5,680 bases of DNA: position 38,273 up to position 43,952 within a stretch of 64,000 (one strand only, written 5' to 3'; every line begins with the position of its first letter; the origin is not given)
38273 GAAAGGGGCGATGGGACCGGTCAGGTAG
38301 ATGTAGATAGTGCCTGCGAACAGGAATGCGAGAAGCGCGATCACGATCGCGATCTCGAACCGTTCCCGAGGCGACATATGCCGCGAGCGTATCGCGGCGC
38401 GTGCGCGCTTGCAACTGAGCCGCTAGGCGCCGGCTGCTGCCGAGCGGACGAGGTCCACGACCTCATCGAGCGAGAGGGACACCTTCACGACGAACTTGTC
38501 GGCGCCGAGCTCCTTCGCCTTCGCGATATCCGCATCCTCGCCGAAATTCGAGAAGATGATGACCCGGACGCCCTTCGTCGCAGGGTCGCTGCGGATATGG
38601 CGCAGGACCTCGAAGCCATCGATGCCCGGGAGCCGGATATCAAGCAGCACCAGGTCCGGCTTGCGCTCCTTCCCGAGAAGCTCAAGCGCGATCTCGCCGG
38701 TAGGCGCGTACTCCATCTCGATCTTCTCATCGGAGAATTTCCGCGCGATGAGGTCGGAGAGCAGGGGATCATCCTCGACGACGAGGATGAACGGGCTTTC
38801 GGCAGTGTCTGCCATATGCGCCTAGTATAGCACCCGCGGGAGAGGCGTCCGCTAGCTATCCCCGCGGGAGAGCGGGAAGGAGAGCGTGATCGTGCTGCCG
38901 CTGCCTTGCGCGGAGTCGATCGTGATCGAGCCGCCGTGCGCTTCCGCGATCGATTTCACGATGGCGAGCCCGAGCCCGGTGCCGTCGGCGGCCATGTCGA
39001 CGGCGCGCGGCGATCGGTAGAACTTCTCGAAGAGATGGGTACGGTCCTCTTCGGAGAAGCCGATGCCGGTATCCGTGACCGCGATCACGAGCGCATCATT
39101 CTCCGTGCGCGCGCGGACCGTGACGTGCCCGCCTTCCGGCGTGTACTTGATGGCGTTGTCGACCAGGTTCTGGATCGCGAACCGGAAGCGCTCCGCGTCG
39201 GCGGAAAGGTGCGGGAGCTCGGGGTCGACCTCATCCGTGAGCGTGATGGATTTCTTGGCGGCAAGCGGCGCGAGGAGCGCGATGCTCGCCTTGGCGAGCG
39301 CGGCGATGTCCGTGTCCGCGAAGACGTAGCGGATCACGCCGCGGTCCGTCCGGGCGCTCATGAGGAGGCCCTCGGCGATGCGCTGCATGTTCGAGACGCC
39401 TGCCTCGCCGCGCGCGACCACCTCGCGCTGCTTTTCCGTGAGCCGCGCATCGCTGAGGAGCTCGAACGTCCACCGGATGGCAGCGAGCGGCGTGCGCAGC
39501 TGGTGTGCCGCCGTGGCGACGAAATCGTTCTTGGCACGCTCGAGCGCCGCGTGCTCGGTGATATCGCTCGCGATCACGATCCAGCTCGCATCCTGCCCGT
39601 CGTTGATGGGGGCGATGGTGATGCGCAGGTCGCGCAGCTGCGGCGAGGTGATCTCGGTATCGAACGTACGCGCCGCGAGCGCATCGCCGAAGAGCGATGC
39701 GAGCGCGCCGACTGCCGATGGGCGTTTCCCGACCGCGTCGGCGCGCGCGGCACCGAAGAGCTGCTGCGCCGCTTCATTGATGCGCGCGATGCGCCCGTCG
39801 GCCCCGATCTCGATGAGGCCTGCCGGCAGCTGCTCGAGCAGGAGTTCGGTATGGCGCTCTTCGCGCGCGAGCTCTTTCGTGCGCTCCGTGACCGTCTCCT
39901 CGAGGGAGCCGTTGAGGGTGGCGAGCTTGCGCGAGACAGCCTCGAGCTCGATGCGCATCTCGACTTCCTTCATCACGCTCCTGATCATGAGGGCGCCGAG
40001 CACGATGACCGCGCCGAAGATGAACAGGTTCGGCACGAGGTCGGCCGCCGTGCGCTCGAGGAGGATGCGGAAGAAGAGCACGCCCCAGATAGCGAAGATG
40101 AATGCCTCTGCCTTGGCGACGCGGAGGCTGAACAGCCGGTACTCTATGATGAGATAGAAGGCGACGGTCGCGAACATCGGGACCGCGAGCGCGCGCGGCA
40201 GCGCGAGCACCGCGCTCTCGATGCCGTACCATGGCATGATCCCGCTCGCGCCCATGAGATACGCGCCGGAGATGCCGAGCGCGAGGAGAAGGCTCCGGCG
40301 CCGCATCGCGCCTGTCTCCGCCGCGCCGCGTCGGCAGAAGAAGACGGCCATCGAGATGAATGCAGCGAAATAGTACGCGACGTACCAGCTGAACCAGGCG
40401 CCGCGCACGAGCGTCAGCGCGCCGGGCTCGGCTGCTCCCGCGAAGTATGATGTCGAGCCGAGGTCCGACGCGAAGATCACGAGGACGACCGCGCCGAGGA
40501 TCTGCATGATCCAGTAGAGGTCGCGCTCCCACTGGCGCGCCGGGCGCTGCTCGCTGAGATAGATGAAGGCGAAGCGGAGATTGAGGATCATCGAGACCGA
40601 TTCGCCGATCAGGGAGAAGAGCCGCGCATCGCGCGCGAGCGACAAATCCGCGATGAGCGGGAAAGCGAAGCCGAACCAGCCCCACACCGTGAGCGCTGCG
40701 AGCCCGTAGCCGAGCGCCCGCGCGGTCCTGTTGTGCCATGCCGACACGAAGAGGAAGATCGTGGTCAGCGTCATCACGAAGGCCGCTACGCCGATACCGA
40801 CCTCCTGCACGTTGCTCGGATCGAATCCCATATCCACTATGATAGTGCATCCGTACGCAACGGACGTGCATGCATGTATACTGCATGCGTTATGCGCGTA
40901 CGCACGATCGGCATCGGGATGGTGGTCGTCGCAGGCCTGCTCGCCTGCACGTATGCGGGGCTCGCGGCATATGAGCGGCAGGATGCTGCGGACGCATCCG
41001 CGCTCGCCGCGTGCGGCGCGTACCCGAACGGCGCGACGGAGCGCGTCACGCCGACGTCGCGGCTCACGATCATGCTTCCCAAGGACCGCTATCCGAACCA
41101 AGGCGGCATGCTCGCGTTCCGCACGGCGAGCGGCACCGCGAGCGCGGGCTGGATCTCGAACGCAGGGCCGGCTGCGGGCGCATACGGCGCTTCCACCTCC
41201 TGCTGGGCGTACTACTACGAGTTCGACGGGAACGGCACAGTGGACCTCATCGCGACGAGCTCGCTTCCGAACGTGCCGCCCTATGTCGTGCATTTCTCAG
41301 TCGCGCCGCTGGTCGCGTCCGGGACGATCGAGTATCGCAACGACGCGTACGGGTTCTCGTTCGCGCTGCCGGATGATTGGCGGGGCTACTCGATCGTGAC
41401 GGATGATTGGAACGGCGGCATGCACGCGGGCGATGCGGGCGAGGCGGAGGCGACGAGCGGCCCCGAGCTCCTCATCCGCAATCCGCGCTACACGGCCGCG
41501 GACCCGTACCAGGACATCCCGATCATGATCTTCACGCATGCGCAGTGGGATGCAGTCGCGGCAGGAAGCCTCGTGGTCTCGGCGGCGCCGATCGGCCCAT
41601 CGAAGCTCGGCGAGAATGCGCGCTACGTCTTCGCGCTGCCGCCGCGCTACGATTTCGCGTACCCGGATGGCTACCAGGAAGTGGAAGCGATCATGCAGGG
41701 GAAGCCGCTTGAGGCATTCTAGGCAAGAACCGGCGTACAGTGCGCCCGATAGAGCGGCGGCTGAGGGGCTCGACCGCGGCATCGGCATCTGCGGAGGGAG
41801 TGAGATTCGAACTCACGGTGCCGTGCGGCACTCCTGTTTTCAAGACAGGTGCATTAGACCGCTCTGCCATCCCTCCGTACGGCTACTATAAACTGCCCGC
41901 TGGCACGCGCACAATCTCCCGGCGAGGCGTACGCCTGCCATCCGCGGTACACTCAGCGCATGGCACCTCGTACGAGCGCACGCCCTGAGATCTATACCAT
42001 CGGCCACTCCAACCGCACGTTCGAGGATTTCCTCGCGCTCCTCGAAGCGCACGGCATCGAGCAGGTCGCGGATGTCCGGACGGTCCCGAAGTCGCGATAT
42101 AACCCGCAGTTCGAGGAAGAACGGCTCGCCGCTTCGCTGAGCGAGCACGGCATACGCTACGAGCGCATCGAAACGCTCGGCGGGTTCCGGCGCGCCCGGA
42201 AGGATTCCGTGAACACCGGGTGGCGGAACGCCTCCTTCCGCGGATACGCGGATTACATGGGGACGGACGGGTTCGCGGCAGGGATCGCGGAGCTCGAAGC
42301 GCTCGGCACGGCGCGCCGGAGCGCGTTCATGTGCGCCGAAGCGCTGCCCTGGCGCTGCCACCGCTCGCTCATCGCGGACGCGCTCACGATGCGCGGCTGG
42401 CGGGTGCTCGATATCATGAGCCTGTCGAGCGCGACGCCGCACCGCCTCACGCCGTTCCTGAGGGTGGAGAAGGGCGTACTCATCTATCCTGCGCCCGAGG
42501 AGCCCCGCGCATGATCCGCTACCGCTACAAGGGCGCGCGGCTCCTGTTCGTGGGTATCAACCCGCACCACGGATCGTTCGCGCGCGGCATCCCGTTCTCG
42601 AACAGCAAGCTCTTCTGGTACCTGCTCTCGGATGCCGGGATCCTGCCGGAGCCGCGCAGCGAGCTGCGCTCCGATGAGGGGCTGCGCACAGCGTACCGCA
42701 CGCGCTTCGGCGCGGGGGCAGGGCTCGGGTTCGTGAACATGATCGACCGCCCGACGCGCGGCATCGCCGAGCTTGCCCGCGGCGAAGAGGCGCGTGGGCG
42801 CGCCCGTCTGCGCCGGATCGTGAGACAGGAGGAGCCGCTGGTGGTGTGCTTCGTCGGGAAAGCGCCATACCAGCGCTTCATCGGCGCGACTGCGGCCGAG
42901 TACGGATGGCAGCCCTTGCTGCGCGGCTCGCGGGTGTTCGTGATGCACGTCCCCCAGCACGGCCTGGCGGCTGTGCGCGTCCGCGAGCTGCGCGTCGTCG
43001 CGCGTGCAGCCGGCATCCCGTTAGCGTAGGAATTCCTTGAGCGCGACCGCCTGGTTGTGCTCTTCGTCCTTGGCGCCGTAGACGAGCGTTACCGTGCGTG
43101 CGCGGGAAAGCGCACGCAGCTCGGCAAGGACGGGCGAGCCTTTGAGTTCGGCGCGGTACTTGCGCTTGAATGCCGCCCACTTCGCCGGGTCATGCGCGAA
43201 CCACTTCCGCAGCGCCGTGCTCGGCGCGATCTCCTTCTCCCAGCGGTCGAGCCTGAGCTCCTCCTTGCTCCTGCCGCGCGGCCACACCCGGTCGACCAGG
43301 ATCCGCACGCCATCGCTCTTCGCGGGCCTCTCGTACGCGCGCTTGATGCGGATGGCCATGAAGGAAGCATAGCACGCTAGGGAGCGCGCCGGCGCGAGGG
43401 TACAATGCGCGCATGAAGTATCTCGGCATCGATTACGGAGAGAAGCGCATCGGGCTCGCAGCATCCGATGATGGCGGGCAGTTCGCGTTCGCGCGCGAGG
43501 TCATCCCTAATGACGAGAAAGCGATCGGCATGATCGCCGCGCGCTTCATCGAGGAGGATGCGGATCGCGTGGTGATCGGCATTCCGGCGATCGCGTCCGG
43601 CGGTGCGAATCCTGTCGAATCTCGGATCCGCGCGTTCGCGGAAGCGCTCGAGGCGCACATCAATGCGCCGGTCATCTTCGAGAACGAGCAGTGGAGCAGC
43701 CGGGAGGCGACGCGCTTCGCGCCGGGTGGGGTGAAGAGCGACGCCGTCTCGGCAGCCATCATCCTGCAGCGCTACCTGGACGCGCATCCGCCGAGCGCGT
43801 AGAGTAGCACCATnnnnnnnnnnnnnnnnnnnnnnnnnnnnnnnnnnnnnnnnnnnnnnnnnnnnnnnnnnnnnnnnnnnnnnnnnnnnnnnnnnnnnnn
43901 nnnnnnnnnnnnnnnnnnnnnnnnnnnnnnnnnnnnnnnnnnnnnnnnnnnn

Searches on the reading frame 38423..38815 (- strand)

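Call 16: search_protein_families(library=pfam, proteins=[window:38423-38815:-], max_evalue=0.001)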
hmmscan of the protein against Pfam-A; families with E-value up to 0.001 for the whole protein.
window:38423-38815:- (130 aa): 1 family
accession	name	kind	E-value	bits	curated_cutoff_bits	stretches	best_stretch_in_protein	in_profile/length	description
PF00072.30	Response_reg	-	4.8e-24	85.1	30.2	1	10-118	1-105/111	Response regulator receiver domain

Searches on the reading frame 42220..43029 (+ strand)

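Call 16: search_protein_families(library=pfam, proteins=[window:42220-43029:+], max_evalue=0.001)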
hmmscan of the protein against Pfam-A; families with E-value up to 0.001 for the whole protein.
window:42220-43029:+ (269 aa): 1 family
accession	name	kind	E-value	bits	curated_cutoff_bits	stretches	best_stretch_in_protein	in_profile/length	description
PF03167.25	UDG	-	8.1e-09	36.1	24.3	1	105-245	7-118/141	Uracil DNA glycosylase superfamily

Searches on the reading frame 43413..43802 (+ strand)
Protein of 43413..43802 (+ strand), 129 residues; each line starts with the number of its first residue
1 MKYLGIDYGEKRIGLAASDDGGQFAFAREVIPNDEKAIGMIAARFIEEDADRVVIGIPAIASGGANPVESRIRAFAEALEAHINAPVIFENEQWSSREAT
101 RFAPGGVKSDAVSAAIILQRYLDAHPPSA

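Call 16: search_protein_families(library=pfam, proteins=[window:43413-43802:+], max_evalue=0.001)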
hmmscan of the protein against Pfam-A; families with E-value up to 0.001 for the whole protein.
window:43413-43802:+ (129 aa): 2 families
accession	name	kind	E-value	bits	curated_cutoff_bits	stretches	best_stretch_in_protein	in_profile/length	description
PF03652.20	RuvX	-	1.3e-25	90.7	29.2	1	1-123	1-133/134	Holliday junction resolvase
PF01548.23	DEDD_Tnp_IS110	-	5.3e-05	23.5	29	1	4-119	1-104/155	Transposase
